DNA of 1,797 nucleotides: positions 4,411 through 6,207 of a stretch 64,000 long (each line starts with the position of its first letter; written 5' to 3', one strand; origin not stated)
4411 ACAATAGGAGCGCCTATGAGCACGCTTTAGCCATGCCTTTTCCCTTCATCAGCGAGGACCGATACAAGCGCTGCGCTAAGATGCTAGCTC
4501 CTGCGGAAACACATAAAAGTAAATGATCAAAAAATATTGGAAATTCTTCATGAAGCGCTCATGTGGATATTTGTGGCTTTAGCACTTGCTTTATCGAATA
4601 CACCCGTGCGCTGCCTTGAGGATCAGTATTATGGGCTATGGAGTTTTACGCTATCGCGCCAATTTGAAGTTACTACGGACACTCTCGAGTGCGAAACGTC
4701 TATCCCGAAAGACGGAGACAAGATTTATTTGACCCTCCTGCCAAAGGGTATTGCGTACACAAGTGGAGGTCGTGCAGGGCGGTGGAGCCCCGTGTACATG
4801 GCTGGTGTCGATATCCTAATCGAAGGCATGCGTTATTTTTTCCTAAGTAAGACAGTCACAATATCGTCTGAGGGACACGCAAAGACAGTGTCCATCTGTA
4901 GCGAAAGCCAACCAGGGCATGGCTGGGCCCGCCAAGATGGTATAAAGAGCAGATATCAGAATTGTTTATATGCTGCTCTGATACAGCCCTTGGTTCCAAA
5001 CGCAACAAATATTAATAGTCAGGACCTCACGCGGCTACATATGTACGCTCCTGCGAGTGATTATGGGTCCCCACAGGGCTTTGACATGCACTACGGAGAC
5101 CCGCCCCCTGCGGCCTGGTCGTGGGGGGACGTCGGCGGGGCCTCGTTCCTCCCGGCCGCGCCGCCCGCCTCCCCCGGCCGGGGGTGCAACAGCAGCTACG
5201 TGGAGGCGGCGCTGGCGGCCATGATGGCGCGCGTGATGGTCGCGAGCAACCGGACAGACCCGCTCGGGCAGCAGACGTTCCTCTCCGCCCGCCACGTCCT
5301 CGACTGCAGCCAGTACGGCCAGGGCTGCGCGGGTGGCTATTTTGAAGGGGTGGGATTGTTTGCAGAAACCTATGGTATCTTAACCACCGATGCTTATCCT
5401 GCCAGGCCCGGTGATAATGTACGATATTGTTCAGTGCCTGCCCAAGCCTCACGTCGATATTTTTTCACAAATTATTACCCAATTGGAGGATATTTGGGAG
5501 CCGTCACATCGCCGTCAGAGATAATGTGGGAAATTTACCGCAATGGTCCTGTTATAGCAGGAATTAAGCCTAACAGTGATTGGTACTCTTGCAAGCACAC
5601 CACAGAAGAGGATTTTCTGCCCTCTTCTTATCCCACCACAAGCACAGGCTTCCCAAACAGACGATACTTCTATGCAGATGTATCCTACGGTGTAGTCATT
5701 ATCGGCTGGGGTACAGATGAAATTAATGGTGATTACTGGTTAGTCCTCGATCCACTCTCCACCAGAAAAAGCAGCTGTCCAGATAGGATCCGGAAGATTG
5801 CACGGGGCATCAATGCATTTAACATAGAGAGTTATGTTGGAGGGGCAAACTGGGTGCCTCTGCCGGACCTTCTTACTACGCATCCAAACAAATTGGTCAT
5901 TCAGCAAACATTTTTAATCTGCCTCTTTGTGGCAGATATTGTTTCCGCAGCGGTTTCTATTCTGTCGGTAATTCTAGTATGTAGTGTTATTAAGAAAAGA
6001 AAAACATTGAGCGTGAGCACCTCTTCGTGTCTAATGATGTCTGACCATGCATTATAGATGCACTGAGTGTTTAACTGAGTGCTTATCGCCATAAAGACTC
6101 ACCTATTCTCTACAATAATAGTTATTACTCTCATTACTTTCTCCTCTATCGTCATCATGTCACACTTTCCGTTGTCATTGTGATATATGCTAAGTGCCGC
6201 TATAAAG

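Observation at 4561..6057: Membrane-anchored papain-like pseudoprotease whose conserved core is encoded by a local GC-rich patch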

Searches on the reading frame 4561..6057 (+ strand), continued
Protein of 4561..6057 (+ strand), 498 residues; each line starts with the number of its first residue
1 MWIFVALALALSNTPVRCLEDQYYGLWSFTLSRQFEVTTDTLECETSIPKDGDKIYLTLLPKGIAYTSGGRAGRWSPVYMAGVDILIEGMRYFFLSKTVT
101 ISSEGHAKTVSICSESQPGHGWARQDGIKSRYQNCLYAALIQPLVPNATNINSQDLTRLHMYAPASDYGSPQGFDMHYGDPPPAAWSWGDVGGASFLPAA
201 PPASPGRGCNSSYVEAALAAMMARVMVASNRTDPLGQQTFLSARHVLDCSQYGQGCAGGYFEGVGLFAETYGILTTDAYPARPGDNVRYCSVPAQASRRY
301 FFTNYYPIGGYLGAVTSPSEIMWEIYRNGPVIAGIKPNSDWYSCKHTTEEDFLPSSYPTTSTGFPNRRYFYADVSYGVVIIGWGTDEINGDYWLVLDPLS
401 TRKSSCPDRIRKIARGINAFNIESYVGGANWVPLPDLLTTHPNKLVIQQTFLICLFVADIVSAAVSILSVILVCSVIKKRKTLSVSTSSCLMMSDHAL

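Call 45: search_protein_representatives(protein=window:4561-6054:+)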
Query: 498 residues. Proteins with E-value up to 0.001 (for the whole library): 584; up to 1e-10: 236; up to 1e-30: 14. The best 150 are listed.
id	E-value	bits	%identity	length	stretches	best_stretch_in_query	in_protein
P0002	4.0e-270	913.0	78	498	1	1-498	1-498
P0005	1.7e-107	376.5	44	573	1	9-472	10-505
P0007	3.6e-68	246.7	38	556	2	177-482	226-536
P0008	9.3e-66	238.8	36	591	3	294-486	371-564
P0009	8.3e-65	235.6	36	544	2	177-482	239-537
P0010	6.1e-57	209.7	34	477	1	3-479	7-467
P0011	5.5e-54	199.9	36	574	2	177-398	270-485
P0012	9.2e-54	199.2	37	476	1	8-431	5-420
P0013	1.6e-53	198.4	35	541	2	179-485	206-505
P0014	5.6e-51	190.0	32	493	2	178-478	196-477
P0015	1.3e-50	188.8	33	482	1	6-425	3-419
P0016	3.9e-50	187.2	32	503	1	14-483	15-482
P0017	1.6e-33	132.4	33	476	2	182-397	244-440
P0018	2.0e-32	128.8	34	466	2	182-398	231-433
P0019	8.9e-30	120.1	40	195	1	221-389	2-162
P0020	1.0e-27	113.3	31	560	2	173-424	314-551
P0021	1.6e-27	112.7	32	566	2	162-424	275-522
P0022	6.5e-27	110.6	48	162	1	177-320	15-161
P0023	1.6e-26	109.3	31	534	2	182-427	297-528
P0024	1.2e-25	106.5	38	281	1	226-434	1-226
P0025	1.8e-25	105.9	30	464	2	175-425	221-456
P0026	2.3e-25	105.5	32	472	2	182-397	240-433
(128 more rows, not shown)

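Call 47: list_cluster_members(proteins=[P0007, P0008, P0009, P0010, P0011, P0012, P0013, P0014, P0015, P0016])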
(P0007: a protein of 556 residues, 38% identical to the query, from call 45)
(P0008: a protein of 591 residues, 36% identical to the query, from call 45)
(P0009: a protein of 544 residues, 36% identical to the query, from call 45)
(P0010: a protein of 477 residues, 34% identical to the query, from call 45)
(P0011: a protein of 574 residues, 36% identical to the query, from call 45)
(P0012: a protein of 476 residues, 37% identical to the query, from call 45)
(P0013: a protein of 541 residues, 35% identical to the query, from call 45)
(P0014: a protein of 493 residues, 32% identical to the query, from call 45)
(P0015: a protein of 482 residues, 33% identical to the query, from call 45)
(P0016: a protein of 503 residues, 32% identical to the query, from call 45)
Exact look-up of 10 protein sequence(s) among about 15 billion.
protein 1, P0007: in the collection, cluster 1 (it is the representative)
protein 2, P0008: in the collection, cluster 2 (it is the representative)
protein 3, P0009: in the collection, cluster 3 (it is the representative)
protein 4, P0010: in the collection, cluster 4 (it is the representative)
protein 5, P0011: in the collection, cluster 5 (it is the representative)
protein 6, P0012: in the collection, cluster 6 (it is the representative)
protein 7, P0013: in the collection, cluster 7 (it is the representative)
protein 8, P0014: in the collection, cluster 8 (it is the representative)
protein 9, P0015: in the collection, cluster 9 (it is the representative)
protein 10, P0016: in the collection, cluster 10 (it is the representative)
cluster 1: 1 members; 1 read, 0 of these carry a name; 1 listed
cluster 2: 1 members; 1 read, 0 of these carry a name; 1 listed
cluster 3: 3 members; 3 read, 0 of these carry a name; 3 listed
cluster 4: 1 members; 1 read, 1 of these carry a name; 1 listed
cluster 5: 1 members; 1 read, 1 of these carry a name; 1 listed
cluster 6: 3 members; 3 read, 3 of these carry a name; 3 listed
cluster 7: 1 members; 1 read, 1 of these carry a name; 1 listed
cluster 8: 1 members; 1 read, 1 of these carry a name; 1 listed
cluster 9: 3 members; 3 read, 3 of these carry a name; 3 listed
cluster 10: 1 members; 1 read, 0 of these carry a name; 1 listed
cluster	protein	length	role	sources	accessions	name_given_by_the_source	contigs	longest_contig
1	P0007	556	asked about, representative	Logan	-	-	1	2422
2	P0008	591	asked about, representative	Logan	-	-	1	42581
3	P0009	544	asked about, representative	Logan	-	-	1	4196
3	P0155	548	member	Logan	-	-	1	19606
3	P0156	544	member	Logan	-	-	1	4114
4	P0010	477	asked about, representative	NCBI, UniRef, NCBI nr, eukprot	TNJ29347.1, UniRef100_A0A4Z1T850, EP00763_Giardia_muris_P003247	Dipeptidyl-peptidase I [Giardia muris] | Dipeptidyl-peptidase I n=1 Tax=Giardia muris TaxID=5742 RepID=A0A4Z1T850_GIAMU | TNJ29347.1 Dipeptidyl-peptidase I [Giardia muris]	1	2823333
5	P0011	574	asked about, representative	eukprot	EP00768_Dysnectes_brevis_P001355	gnl/Dysnectes_brevis/1336_a1500_1680.p1 ...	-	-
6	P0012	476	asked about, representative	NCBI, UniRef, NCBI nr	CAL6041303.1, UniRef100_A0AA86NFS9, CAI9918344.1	Dipeptidyl-peptidase_I [Hexamita inflata] | Dipeptidyl peptidase 1 n=1 Tax=Hexamita inflata TaxID=28002 RepID=A0AA86NFS9_9EUKA | Dipeptidyl-peptidase I [Hexamita inflata]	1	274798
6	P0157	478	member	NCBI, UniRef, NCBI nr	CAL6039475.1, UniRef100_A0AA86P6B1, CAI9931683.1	Dipeptidyl-peptidase_I [Hexamita inflata] | Dipeptidyl peptidase 1 n=1 Tax=Hexamita inflata TaxID=28002 RepID=A0AA86P6B1_9EUKA | Dipeptidyl-peptidase I [Hexamita inflata]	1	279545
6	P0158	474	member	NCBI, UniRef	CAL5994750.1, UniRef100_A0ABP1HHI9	Dipeptidyl-peptidase_I [Hexamita inflata] | Dipeptidyl peptidase 1 n=1 Tax=Hexamita inflata TaxID=28002 RepID=A0ABP1HHI9_9EUKA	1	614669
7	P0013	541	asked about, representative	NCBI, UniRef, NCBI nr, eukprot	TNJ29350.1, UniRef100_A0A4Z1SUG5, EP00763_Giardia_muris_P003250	Dipeptidyl-peptidase I [Giardia muris] | Dipeptidyl peptidase 1 n=1 Tax=Giardia muris TaxID=5742 RepID=A0A4Z1SUG5_GIAMU | TNJ29350.1 Dipeptidyl-peptidase I [Giardia muris]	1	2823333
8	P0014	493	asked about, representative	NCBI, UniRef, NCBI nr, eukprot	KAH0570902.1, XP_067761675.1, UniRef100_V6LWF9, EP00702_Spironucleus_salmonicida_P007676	Dipeptidyl-peptidase I [Spironucleus salmonicida] | Dipeptidyl peptidase 1 n=1 Tax=Spironucleus salmonicida TaxID=348837 RepID=V6LWF9_9EUKA | EST48967.1 Dipeptidyl-peptidase I precursor [Spironucleus salmonicida]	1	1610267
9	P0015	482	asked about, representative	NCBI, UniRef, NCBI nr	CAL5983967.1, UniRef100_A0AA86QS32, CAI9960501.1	Dipeptidyl-peptidase_I [Hexamita inflata] | Dipeptidyl-peptidase I n=1 Tax=Hexamita inflata TaxID=28002 RepID=A0AA86QS32_9EUKA | Dipeptidyl-peptidase I [Hexamita inflata]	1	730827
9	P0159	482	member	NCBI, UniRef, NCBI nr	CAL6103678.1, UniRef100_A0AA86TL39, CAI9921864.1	Dipeptidyl-peptidase_I [Hexamita inflata] | Dipeptidyl-peptidase I n=1 Tax=Hexamita inflata TaxID=28002 RepID=A0AA86TL39_9EUKA | Dipeptidyl-peptidase I [Hexamita inflata]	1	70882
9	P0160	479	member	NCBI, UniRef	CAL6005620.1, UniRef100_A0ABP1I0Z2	Dipeptidyl-peptidase_I [Hexamita inflata] | Dipeptidyl-peptidase_I n=1 Tax=Hexamita inflata TaxID=28002 RepID=A0ABP1I0Z2_9EUKA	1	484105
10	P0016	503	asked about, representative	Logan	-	-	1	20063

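Call 49: list_cluster_members(proteins=[P0017, P0018, P0019, P0020, P0021, P0022, P0023, P0024, P0025, P0026])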
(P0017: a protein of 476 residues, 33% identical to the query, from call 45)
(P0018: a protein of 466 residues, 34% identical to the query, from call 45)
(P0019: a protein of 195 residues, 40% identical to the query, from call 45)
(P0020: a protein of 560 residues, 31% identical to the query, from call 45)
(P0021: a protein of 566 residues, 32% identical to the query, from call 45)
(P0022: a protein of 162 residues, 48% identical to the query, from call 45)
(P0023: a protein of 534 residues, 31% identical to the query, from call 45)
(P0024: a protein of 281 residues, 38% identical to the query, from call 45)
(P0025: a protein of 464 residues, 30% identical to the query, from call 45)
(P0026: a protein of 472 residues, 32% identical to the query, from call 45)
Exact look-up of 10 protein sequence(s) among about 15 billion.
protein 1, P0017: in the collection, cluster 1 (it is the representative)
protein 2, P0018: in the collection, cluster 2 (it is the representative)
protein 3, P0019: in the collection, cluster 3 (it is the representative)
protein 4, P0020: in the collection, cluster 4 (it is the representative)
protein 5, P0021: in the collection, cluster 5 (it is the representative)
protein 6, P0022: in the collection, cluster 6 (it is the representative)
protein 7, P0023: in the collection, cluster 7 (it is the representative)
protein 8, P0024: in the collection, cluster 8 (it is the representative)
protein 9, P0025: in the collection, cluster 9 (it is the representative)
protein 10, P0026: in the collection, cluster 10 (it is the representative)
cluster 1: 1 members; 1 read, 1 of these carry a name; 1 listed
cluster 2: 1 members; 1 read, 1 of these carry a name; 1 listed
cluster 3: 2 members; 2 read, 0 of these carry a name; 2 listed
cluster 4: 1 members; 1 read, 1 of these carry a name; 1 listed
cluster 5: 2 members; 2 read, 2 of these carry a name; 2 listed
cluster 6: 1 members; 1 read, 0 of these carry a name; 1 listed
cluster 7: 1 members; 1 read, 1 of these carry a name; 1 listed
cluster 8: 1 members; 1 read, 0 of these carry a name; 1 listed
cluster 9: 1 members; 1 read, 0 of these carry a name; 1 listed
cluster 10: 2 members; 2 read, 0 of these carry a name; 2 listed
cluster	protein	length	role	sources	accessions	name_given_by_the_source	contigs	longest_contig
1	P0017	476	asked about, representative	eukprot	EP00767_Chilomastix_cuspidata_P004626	gnl/Chilomastix_cuspidata/479.p1 ...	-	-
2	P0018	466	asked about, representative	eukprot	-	TRINITY_DN389_c0_g1_i3.p1 TRINITY_DN389_c0_g1~~TRINITY_DN389_c0_g1_i3.p1 ORF ...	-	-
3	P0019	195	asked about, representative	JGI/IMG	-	-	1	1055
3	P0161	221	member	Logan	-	-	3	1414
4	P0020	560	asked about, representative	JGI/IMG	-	cathepsin C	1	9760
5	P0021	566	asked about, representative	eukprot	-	GILK01000413.1.p1 GENE.GILK01000413.1~~GILK01000413.1.p1 ORF type:complete len:589 ...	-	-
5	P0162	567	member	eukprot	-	GILJ01000170.1.p1 GENE.GILJ01000170.1~~GILJ01000170.1.p1 ORF type:complete len:597 ...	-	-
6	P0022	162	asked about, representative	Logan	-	-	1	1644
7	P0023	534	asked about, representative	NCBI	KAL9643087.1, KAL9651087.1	hypothetical protein ABK040_002804 [Willaertia magna]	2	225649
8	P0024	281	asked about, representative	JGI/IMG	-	-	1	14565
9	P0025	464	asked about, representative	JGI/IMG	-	-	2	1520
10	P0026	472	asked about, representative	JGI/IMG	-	-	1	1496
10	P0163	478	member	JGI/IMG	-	-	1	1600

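Call 51: find_encoding_contigs(protein=P0010, flank=10000, max_places=1)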
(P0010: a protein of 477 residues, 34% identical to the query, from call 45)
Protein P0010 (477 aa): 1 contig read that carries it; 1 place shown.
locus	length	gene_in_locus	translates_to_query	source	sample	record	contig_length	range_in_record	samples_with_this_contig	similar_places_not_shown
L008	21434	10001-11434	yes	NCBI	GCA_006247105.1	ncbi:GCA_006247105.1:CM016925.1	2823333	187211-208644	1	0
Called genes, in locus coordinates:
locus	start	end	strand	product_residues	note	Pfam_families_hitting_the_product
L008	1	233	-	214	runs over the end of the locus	PF00134:Cyclin_N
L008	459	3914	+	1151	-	-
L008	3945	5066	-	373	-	PF22675:KH-I_KHDC4-BBP (weak)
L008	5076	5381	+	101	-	-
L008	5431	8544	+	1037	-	-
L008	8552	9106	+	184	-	-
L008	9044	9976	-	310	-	PF00023:Ank (faint), PF12796:Ank_2, PF13606:Ank_3 (faint), PF13637:Ank_4 (faint), PF13857:Ank_5 (faint), PF12796:Ank_2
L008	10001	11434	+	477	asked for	PF08773:CathepsinC_exc, PF00112:Peptidase_C1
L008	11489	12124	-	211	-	-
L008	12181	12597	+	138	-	-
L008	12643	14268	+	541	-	PF08773:CathepsinC_exc, PF00112:Peptidase_C1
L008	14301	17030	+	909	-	PF00069:Pkinase, PF07714:PK_Tyr_Ser-Thr, PF00023:Ank (faint), PF12796:Ank_2 (weak), PF12796:Ank_2, PF13637:Ank_4 (weak), PF12796:Ank_2, PF13637:Ank_4 (weak), +2 more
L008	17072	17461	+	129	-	-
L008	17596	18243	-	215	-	-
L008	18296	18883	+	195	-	-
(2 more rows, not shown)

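Call 52: find_encoding_contigs(protein=P0016, flank=10000, max_places=1)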
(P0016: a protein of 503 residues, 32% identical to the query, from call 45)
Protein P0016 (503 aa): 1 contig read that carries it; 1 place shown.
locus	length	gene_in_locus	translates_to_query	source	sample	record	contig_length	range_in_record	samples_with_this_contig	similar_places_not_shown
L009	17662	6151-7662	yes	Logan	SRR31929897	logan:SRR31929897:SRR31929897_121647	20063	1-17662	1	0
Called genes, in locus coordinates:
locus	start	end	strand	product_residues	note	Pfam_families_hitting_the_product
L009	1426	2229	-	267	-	PF10138:vWA-TerF-like, PF07002:Copine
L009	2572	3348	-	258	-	-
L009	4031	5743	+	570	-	-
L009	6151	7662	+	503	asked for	PF00112:Peptidase_C1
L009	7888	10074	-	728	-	-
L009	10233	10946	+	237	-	-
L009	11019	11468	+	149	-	-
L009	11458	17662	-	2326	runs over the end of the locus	-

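Call 73: predict_structure(alignment_id=A1)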
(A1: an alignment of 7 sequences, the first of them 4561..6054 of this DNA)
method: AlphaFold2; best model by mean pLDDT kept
length: 498 residues; sequences in the alignment: 7
mean_pLDDT: 42.5   pTM: 0.35
mean pLDDT of the five models: 42.5, 38.1, 37.5, 35.9, 33.1
residues with pLDDT >= 90: 0; 70-90: 39; 50-70: 122; < 50: 337
segments of 3 or more residues with pLDDT < 50: 4-19, 36-43, 78-81, 97-117, 125-132, 146-183, 188-317, 327-329, 335-376, 398-409, 416-448, 478-498
pLDDT, mean of each block of 10 residues (from residue 1): 47 38 70 50 49 69 61 55 57 50 29 43 47 62 51 27 22 22 46 33 30 36 36 32 24 23 29 28 27 37 41 40 53 47 25 26 25 45 63 55 37 47 34 27 44 74 80 62 34 30
secondary structure, 60 per line:
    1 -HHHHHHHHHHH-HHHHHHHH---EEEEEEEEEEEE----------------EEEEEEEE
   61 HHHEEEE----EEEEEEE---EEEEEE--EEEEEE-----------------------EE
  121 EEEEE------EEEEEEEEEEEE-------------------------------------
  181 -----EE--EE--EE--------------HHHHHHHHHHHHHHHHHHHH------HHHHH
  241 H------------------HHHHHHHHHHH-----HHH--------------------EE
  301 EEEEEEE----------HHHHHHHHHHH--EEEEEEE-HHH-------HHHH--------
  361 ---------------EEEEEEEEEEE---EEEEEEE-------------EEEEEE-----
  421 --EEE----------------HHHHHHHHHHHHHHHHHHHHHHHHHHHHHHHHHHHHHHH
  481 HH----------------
elements in order: H2-12 H14-21 E25-36 E53-60 E64-67 E72-78 E82-87 E90-95 E119-125 E132-143 H210-229 H236-241 H260-270 E299-307 H318-328 E331-337 H349-352 E376-386 E390-396 E410-415 E423-425 H442-482

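Call 75: find_encoding_contigs(protein=P0155, flank=3000, max_places=1)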
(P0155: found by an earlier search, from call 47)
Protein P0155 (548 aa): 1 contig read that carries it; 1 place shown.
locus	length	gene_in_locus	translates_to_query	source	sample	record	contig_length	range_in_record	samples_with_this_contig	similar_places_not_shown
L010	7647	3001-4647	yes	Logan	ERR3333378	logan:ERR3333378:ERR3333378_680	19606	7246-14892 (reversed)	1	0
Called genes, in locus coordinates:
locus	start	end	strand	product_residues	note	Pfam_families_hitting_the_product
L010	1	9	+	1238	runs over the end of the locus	-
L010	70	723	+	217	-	-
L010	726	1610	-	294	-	-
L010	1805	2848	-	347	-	PF12796:Ank_2, PF13606:Ank_3 (faint), PF13637:Ank_4 (faint), PF00023:Ank (weak), PF12796:Ank_2, PF13857:Ank_5 (weak)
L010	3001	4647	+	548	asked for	PF08773:CathepsinC_exc, PF00112:Peptidase_C1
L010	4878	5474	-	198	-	-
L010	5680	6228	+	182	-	-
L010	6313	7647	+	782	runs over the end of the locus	-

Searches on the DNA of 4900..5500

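Call 79: search_rna_families(source=window, start=4900, end=5500, threshold=evalue, max_evalue=1)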
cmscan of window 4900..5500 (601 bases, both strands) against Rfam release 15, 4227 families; matches with E-value up to 1: 0.
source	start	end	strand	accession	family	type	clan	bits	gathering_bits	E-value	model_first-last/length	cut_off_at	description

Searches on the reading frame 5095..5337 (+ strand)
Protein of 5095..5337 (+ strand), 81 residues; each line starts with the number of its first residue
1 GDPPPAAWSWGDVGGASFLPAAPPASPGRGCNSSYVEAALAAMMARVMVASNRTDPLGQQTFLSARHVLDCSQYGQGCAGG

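Call 29: find_homologous_proteins(query=window:5095-5337:+, max_evalue=0.01)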
Query seq(81 aa): 2 candidates shared short words with the query, none scored E <= 0.01.
